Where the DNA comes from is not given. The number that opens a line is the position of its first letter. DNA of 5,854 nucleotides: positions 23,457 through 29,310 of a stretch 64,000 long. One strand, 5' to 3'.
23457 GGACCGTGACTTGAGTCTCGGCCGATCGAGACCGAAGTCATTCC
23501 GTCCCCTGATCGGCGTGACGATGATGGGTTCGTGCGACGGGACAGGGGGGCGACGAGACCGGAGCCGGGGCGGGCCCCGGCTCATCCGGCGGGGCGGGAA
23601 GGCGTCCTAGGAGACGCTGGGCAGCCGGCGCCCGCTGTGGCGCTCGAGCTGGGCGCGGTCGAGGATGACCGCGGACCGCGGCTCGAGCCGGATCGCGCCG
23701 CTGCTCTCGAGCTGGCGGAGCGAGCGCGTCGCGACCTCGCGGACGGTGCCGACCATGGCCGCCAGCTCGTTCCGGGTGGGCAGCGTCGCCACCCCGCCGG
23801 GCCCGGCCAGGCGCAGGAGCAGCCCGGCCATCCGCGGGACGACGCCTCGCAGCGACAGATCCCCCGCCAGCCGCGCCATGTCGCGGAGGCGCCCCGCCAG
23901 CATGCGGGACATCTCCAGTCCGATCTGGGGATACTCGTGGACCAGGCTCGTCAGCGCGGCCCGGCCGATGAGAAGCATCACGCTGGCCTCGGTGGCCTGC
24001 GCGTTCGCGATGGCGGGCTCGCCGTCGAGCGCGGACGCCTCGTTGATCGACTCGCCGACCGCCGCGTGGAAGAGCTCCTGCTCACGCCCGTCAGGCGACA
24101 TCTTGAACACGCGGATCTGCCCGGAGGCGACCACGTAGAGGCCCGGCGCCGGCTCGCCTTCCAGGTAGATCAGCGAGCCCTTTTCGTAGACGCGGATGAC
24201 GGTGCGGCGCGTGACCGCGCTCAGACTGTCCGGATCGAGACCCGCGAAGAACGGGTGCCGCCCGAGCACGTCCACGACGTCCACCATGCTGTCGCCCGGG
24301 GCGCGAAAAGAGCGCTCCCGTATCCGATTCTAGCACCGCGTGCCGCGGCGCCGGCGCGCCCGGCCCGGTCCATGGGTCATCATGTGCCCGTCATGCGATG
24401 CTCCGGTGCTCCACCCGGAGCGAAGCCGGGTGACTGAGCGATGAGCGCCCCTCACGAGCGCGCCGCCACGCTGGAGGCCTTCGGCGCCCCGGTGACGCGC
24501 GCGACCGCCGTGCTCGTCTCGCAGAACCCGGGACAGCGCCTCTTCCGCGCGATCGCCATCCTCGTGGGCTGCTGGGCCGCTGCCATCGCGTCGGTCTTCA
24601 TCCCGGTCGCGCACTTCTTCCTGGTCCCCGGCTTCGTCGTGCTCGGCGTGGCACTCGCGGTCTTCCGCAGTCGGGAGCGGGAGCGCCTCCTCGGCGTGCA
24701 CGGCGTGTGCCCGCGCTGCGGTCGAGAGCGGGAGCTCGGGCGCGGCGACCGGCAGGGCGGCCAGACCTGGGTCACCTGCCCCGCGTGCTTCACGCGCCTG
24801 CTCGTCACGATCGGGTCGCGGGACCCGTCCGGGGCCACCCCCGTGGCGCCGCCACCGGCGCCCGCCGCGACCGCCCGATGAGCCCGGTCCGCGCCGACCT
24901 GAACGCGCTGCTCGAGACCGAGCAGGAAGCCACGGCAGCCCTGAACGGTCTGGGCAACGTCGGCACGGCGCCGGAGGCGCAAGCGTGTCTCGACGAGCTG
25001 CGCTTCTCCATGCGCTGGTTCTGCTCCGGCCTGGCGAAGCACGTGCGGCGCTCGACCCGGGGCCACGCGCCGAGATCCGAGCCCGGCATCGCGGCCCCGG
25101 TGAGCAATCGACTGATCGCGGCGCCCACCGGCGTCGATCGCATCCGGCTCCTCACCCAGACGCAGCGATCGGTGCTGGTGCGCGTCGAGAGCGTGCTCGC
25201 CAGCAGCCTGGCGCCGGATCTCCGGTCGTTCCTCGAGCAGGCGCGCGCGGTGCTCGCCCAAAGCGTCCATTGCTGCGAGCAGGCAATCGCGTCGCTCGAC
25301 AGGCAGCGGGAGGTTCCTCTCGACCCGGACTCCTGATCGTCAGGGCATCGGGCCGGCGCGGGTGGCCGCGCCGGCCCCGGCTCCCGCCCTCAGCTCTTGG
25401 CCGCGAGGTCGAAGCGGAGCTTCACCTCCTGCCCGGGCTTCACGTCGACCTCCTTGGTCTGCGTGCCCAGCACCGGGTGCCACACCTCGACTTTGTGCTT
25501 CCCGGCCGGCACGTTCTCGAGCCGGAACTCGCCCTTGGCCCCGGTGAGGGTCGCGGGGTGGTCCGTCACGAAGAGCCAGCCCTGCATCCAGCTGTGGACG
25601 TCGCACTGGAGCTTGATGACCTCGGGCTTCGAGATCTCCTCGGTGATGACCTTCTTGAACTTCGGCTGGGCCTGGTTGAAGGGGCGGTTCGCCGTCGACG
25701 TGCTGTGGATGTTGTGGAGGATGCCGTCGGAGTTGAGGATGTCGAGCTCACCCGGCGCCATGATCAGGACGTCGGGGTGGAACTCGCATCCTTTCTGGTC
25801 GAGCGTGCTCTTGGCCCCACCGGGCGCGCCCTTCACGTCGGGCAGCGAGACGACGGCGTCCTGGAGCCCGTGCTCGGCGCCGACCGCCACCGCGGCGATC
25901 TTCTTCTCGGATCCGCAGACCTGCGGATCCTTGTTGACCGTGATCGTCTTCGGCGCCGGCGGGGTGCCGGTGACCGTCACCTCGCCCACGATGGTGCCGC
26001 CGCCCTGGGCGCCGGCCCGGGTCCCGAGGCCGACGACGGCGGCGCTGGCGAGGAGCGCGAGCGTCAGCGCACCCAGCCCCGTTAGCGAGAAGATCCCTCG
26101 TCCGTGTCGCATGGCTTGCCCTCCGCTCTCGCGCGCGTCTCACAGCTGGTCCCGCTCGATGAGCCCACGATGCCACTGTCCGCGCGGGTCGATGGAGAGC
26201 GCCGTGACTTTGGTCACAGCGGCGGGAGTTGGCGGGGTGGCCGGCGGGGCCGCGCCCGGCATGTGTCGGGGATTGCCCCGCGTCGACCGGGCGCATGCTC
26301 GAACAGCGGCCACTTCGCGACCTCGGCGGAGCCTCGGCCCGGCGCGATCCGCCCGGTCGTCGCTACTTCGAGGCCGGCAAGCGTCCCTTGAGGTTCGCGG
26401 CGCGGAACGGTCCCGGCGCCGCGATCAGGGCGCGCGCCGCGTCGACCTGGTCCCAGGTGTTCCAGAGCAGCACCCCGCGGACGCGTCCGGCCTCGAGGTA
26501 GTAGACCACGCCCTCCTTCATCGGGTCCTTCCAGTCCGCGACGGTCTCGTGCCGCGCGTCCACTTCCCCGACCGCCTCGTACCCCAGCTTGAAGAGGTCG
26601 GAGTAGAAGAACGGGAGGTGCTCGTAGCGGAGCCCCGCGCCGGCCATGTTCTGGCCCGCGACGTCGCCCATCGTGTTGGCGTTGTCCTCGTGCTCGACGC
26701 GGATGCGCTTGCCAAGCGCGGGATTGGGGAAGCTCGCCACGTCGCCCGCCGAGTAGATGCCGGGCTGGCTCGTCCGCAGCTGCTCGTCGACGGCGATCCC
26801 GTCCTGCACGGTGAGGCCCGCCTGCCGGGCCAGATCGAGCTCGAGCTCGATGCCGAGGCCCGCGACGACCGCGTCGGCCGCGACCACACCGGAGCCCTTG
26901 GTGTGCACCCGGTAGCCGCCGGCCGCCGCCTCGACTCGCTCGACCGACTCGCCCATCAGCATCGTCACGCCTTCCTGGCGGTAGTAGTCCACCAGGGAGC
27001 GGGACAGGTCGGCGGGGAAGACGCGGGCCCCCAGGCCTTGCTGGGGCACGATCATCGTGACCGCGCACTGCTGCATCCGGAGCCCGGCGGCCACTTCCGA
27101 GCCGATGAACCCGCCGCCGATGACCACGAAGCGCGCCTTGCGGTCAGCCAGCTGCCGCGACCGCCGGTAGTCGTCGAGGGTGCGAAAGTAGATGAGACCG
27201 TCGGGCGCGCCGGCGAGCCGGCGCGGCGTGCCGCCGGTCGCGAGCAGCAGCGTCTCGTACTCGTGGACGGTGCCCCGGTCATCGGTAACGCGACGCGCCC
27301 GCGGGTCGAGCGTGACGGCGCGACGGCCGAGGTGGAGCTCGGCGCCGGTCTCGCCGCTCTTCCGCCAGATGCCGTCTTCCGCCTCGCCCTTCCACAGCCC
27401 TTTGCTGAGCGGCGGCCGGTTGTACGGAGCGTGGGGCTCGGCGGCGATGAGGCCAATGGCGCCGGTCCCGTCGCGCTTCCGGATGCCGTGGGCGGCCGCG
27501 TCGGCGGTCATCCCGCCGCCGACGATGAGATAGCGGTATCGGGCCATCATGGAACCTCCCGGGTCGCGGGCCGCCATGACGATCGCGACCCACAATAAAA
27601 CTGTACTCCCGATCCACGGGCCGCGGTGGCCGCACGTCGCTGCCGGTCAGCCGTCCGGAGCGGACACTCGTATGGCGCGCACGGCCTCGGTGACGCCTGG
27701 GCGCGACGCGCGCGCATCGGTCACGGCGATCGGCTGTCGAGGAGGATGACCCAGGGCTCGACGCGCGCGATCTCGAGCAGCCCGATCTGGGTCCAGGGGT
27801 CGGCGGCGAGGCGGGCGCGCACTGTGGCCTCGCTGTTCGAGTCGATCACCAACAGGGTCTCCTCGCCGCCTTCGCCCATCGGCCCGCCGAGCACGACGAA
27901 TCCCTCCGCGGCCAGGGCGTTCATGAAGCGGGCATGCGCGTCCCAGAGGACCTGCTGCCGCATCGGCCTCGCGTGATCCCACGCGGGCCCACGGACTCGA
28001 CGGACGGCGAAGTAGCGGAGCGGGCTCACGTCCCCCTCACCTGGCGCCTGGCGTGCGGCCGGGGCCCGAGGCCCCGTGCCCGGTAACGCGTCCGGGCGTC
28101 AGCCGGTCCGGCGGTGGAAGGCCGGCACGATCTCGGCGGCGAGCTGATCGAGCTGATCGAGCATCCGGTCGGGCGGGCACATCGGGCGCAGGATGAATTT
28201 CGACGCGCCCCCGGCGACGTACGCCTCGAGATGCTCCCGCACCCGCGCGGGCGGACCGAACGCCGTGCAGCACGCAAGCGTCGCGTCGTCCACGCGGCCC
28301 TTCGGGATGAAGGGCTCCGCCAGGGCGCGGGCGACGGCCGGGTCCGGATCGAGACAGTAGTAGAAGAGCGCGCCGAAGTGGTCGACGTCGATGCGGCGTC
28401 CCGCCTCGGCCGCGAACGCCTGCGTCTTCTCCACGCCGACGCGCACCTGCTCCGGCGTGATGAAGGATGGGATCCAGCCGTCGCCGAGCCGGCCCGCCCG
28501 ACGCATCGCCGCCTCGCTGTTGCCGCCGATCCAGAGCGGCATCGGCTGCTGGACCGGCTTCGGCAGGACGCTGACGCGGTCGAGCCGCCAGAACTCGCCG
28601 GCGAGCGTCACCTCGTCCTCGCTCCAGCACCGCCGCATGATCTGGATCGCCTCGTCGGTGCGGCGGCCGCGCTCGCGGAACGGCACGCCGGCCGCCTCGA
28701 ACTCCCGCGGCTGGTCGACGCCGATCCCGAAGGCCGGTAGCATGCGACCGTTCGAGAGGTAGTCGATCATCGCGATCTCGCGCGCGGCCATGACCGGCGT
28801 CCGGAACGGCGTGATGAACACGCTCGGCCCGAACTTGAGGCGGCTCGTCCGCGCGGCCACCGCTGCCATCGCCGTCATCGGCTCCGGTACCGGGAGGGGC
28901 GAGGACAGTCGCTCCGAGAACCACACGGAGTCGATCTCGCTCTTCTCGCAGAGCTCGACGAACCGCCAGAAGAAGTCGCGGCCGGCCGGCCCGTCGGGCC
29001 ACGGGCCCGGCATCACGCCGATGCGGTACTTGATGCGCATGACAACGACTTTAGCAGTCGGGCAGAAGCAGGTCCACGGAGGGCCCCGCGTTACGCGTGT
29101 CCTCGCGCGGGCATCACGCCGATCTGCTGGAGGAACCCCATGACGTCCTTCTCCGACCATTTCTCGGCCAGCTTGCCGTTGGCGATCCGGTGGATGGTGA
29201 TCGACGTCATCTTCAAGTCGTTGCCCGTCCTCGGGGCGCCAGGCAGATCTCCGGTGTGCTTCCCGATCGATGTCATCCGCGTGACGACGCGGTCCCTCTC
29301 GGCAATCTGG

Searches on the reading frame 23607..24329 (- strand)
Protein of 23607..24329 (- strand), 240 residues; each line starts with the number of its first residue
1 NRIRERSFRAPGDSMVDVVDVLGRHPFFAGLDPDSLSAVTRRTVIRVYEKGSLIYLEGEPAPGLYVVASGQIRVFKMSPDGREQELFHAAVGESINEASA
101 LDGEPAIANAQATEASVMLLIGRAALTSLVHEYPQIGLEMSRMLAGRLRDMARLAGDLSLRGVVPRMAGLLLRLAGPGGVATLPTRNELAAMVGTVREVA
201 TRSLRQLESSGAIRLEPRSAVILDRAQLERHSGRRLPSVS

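Call 18: search_protein_families(library=pfam, proteins=[window:23607-24329:-], max_evalue=0.001)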
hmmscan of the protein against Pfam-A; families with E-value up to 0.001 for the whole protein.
window:23607-24329:- (240 aa): 3 families
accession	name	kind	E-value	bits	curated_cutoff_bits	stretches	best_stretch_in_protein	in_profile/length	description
PF00027.35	cNMP_binding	-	1.3e-18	67.2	27.5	1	46-132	2-88/89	Cyclic nucleotide-binding domain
PF13545.12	HTH_Crp_2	-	5.7e-13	49.1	27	1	166-230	2-69/70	Crp-like helix-turn-helix domain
PF00392.27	GntR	-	0.00023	21.2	27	1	182-221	23-62/64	Bacterial regulatory proteins, gntR family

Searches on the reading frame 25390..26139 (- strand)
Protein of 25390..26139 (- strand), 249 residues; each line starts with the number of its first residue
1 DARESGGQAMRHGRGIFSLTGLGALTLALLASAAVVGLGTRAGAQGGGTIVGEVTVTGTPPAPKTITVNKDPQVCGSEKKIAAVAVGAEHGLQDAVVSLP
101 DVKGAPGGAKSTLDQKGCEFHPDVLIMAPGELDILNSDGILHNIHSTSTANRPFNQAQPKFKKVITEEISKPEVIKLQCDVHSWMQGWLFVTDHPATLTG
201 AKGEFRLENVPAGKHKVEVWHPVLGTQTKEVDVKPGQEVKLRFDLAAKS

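Call 18: search_protein_families(library=pfam, proteins=[window:25390-26139:-], max_evalue=0.001)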
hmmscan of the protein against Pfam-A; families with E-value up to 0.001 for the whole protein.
window:25390-26139:- (249 aa): 2 families
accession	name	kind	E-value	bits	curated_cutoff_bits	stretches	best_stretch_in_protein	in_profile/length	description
PF13620.12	CarboxypepD_reg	-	4.4e-09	37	32.3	1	197-245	32-81/82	Carboxypeptidase regulatory-like domain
PF13715.12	CarbopepD_reg_2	-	4.7e-05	23.8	32.2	1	197-247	28-78/88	CarboxypepD_reg-like domain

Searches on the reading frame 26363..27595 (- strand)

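Call 7: search_protein_families(library=pfam, proteins=[window:26363-27595:-], max_evalue=0.001)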
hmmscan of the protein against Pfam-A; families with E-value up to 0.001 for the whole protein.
window:26363-27595:- (410 aa): 6 families
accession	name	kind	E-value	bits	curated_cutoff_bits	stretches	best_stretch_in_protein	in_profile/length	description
PF07992.20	Pyr_redox_2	-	1.4e-50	172.8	26.1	1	20-295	1-278/291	Pyridine nucleotide-disulphide oxidoreductase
PF14721.12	AIF_C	-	1.3e-14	55.2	25.9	2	313-356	1-45/130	Apoptosis-inducing factor, mitochondrion-associated, C-term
PF00070.33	Pyr_redox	-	1.5e-14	54.7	22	1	155-232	1-79/82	Pyridine nucleotide-disulphide oxidoreductase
PF13738.12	Pyr_redox_3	-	8.9e-08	32.2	30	1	152-284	163-305/305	Pyridine nucleotide-disulphide oxidoreductase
PF01266.30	DAO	-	0.0002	21.4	27.9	0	190-260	144-214/353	FAD dependent oxidoreductase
PF14759.12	Reductase_C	-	0.00077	20.4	25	0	329-402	1-74/85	Reductase C-terminal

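Call 8: search_protein_families(library=ncbifam, proteins=[window:26363-27595:-], max_evalue=0.001)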
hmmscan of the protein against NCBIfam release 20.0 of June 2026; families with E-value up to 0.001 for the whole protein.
window:26363-27595:- (410 aa): 41 families (the best 25 are shown)
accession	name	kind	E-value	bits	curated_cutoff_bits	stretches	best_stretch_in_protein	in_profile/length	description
NF041682.1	ant_diox_AndAa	equivalog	1.1e-70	238.3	650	1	18-397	2-390/406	anthranilate 1,2-dioxygenase system ferredoxin--NAD(+) reductase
NF042949.2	3PPDioc_HcaD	equivalog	5e-67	226.3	450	1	22-393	4-380/386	3-phenylpropionate/cinnamic acid dioxygenase ferredoxin--NAD(+) reductase subunit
NF007286.0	PRK09754.1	equivalog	1.8e-50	171.9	447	1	21-399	5-387/400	phenylpropionate dioxygenase ferredoxin reductase subunit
NF003437.0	PRK04965.1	equivalog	1.3e-42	146.2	392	1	23-288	6-276/378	NADH:flavorubredoxin reductase NorW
TIGR02374.1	nitri_red_nirB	equivalog_domain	1e-33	116.7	578.35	1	24-295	3-286/794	nitrite reductase large subunit NirB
NF045765.1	PhenlGlyoxDHPadH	equivalog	5.9e-33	114.4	475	1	21-320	4-310/416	NADH-dependent phenylglyoxylate dehydrogenase subunit epsilon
TIGR03385.1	CoA_CoA_reduc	equivalog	1.2e-26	93.6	578.8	1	110-324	99-320/439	CoA-disulfide reductase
NF007123.0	PRK09564.1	equivalog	2.9e-24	85.5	458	1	83-324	69-321/444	CoA-disulfide reductase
TIGR01350.1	lipoamide_DH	equivalog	7.4e-20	71.1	408.8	1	94-289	112-311/461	dihydrolipoyl dehydrogenase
NF046103.1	NOXase_Strep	equivalog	3e-18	66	600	1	94-322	79-316/442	H2O-forming NADH oxidase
NF011565.0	PRK14989.1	subfamily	5.3e-17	61.1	883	1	17-295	1-291/847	nitrite reductase large subunit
TIGR02053.1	MerA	equivalog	1.9e-16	60.1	454.45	1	96-320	114-331/465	mercury(II) reductase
NF003585.0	PRK05249.1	equivalog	7e-15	54.6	465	1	97-291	121-317/464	Si-specific NAD(P)(+) transhydrogenase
NF004776.0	PRK06116.1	equivalog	8.9e-15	54.6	480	1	97-287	119-305/450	glutathione-disulfide reductase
NF004943.0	PRK06292.2-1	equivalog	1.6e-14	53.6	432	1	97-287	114-308/456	dihydrolipoyl dehydrogenase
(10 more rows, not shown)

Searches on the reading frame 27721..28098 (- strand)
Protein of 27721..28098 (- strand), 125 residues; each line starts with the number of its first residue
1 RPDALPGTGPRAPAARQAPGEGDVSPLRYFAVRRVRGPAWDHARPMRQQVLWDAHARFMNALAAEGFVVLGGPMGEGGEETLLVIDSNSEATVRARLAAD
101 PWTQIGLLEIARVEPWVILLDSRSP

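Call 18: search_protein_families(library=pfam, proteins=[window:27721-28098:-], max_evalue=0.001)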
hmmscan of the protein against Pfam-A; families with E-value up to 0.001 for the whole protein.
window:27721-28098:- (125 aa): 1 family
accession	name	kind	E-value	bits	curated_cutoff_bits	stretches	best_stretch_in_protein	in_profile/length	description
PF03795.20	YCII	-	1.4e-06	29.1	24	1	47-116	16-94/95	YCII-related domain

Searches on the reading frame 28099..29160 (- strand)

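Call 7: search_protein_families(library=pfam, proteins=[window:28099-29160:-], max_evalue=0.001)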
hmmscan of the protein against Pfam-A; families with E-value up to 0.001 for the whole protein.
window:28099-29160:- (353 aa): 1 family
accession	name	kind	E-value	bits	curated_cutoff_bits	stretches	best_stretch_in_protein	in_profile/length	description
PF00296.26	Bac_luciferase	-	1.6e-59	202.2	27.9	1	60-285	21-245/314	Luciferase-like monooxygenase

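Call 8: search_protein_families(library=ncbifam, proteins=[window:28099-29160:-], max_evalue=0.001)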
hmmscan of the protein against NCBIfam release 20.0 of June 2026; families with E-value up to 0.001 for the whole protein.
window:28099-29160:- (353 aa): 29 families (the best 25 are shown)
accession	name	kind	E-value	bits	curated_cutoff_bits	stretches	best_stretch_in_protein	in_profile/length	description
TIGR03854.1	F420_MSMEG_3544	hypoth_equivalog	5.4e-62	209.7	295.6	1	67-346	18-287/290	TIGR03854 family LLM class F420-dependent oxidoreductase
TIGR03619.1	F420_Rv2161c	subfamily_domain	1.1e-55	189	166.9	1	87-263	39-216/247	TIGR03619 family F420-dependent LLM class oxidoreductase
TIGR03560.1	F420_Rv1855c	subfamily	6.7e-28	98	231.4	1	90-257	48-219/227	TIGR03560 family F420-dependent LLM class oxidoreductase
TIGR03571.1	lucif_BA3436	subfamily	4.8e-24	85.1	303.9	1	92-244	67-219/304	TIGR03571 family LLM class oxidoreductase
NF002619.0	PRK02271.1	equivalog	1.8e-23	83.3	276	1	66-283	18-228/329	5,10-methylenetetrahydromethanopterin reductase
TIGR03621.1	F420_MSMEG_2516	subfamily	3.5e-23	82.2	213.15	1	76-256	28-198/295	TIGR03621 family F420-dependent LLM class oxidoreductase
TIGR03555.1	F420_mer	equivalog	4.5e-23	82.1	348.7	1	66-280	16-224/325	5,10-methylenetetrahydromethanopterin reductase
TIGR04021.1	LLM_DMSO2_sfnG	equivalog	1.1e-22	80.9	382.95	1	94-259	63-230/350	dimethylsulfone monooxygenase SfnG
TIGR03559.1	F420_Rv3520c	subfamily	2.9e-22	79.1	335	1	69-240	20-197/325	LLM class F420-dependent oxidoreductase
NF001939.1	PRK00719.1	subfamily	5.9e-20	71.4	510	1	97-285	58-244/373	alkanesulfonate monooxygenase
TIGR04020.1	seco_metab_LLM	subfamily_domain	9e-20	71.1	244.45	1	70-268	27-229/341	MupA/Atu3671 family FMN-dependent luciferase-like monooxygenase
TIGR03565.1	alk_sulf_monoox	equivalog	1.8e-18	66.7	518.2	1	96-258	57-220/346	FMNH2-dependent alkanesulfonate monooxygenase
TIGR04024.1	F420_NP1902A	hypoth_equivalog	2.3e-18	66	345.4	1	72-281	25-228/330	TIGR04024 family LLM class F420-dependent oxidoreductase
TIGR03554.1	F420_G6P_DH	equivalog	1.6e-15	57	420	1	95-233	53-194/331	glucose-6-phosphate dehydrogenase (coenzyme-F420)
TIGR04027.1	LLM_KPN_01858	hypoth_equivalog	3.5e-15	55.8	412.9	1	90-236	50-188/326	putative FMN-dependent luciferase-like monooxygenase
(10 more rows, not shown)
